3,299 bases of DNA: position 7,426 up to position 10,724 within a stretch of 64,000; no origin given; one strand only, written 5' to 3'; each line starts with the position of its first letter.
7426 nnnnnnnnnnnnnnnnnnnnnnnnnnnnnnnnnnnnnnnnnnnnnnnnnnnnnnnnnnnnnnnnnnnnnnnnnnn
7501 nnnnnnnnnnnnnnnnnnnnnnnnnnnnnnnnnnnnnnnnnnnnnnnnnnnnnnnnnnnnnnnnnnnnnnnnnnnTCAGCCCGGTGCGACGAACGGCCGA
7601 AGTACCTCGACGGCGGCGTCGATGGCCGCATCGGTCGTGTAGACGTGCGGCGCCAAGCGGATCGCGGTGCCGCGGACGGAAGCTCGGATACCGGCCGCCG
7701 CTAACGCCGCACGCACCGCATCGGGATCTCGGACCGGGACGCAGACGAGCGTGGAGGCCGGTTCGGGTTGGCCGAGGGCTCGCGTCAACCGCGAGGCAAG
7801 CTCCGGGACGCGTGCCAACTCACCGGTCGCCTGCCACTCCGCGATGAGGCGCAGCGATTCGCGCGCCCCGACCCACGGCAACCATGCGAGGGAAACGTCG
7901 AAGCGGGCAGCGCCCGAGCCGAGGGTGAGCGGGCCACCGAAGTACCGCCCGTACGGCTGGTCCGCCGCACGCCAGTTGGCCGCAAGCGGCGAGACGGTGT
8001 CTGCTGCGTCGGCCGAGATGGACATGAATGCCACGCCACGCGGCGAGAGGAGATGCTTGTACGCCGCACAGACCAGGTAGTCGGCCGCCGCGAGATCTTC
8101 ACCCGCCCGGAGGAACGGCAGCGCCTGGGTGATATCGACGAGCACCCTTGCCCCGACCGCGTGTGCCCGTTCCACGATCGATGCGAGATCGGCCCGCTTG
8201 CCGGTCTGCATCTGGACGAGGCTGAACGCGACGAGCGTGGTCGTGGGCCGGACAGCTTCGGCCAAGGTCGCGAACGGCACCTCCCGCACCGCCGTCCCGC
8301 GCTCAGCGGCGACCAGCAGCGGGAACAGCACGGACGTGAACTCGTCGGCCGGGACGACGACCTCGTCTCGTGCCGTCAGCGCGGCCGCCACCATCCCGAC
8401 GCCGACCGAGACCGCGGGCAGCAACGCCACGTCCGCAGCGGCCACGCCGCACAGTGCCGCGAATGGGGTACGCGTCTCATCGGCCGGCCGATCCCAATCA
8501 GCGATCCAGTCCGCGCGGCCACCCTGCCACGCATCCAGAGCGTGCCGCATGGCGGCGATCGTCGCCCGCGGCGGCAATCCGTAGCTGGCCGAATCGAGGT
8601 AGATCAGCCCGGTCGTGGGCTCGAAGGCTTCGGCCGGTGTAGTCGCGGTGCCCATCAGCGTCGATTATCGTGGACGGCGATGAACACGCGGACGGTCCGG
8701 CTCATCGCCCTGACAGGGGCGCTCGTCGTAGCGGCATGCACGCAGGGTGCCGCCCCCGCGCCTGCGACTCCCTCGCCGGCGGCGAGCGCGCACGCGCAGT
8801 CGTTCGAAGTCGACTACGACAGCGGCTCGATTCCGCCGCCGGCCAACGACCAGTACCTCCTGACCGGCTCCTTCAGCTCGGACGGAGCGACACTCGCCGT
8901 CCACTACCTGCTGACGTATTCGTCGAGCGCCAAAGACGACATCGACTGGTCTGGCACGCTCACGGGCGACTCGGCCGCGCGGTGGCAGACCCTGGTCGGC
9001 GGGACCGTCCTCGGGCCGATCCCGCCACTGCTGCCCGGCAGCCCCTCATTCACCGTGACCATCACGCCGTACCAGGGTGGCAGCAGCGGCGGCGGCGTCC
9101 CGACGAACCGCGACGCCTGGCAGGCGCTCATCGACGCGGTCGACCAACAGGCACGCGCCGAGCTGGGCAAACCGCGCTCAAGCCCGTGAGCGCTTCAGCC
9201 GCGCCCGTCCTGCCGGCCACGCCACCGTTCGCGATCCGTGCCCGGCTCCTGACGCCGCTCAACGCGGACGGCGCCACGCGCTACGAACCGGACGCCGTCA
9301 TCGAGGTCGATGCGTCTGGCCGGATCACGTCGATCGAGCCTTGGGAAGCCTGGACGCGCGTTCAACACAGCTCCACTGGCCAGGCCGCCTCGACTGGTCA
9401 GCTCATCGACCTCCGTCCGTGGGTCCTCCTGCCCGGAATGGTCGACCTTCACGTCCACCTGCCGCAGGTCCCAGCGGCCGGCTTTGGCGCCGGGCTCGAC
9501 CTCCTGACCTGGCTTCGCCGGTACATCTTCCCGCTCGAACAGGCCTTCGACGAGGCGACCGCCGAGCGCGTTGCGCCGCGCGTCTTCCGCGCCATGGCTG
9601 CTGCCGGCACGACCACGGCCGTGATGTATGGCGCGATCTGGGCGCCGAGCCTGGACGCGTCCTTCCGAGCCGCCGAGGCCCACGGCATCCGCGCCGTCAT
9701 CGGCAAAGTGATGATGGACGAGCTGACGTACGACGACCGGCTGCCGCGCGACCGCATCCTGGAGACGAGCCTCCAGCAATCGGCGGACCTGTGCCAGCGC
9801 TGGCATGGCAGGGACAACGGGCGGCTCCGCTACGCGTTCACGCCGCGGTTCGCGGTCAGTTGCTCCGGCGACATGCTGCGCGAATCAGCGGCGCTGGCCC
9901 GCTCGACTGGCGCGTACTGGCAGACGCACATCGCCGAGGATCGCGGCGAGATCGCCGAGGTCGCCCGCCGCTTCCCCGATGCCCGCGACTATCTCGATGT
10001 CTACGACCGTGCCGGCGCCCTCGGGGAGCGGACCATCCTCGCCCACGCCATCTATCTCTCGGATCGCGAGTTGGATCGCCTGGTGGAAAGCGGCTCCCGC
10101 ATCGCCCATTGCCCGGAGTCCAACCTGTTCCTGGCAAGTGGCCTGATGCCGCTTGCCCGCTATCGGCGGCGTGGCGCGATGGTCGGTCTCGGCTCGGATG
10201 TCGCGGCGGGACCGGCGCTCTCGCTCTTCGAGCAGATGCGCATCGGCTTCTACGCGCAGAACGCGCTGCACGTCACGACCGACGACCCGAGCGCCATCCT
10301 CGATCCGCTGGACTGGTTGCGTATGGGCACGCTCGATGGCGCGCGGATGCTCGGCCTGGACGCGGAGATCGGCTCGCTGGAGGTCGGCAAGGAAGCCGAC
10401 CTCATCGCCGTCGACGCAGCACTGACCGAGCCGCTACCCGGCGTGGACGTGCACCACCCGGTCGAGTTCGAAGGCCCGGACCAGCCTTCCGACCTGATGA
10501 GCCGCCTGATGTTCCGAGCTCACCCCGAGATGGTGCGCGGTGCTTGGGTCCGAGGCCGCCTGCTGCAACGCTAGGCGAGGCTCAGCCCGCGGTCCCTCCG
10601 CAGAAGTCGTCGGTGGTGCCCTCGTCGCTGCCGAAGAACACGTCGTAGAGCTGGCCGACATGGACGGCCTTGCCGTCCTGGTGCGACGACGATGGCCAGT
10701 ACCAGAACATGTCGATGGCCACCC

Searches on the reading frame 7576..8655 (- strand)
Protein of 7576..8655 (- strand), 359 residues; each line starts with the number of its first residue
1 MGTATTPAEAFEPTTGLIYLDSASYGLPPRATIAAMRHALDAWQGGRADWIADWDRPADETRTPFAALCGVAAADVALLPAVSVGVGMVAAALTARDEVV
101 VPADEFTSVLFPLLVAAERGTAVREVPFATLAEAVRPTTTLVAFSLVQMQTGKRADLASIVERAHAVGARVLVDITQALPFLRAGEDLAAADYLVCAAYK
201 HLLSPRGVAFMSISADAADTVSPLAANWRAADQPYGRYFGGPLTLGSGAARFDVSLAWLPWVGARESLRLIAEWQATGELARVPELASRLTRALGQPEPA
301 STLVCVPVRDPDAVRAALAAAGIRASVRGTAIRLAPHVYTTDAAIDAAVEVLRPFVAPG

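Call 3: search_protein_families(library=pfam, proteins=[window:7576-8655:-], max_evalue=0.01)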
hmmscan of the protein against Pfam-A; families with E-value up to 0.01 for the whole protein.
window:7576-8655:- (359 aa): 2 families
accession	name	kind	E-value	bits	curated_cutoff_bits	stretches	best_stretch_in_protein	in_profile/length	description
PF00266.25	Aminotran_5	-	3.1e-15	56.5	21.5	1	18-235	1-235/371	Aminotransferase class-V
PF01053.26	Cys_Met_Meta_PP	-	0.0044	16.1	27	1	65-202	71-200/381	Cys/Met metabolism PLP-dependent enzyme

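Call 36: search_protein_families(library=ncbifam, proteins=[window:7576-8655:-], max_evalue=0.00001)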
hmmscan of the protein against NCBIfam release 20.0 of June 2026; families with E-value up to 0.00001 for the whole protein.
window:7576-8655:- (359 aa): 8 families
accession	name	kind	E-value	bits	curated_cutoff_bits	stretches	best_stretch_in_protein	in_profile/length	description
TIGR01976.1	am_tr_V_VC1184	hypoth_equivalog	1e-14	54.7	352.35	1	14-235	16-253/401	cysteine desulfurase-like protein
TIGR01979.1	sufS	subfamily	3.1e-11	42.8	475.1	1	17-224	19-244/403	SufS family cysteine desulfurase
NF008126.0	PRK10874.1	equivalog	3.3e-09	36.4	607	1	17-212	20-233/401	cysteine desulfurase CsdA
TIGR03392.1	FeS_syn_CsdA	equivalog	1.4e-08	34.3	493.6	1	18-212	18-230/398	cysteine desulfurase CsdA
TIGR01977.1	am_tr_V_EF2568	hypoth_equivalog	1.4e-08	34.2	377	1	18-218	1-217/376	cysteine desulfurase family protein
NF041166.1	f2_encap_cargo1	exception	2.2e-06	27.1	800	1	122-211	362-458/623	family 2A encapsulin nanocompartment cargo protein cysteine desulfurase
NF051467.1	peri_mod_PvdN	equivalog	3.2e-06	26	650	0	26-228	65-292/425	pyoverdine-tailoring periplasmic protein PvdN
TIGR01814.1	kynureninase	equivalog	4.5e-06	25.8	246.4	0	16-228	27-257/400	kynureninase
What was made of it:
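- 7576..8655 (-): Class-V aminotransferase-fold (cysteine-desulfurase-like) gene whose stop overlaps the fdhD start. It is a possible sulfur donor for FdhD; this association is tentative. PF00266 is present, with only weak hits to cysteine-desulfurase models, all far below their cut-offs (calls 3, 36).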

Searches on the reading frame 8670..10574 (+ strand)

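Call 52: search_protein_families(library=pfam, proteins=[window:8670-10574:+], max_evalue=0.0001)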
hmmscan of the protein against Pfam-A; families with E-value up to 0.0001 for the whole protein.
window:8670-10574:+ (634 aa): 2 families
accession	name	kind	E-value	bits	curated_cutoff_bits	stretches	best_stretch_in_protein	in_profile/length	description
PF01979.26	Amidohydro_1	-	9.8e-62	209.6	25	1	252-630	1-343/345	Amidohydrolase family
PF07969.17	Amidohydro_3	-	3.2e-11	43.8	29.7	1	389-589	247-446/472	Amidohydrolase family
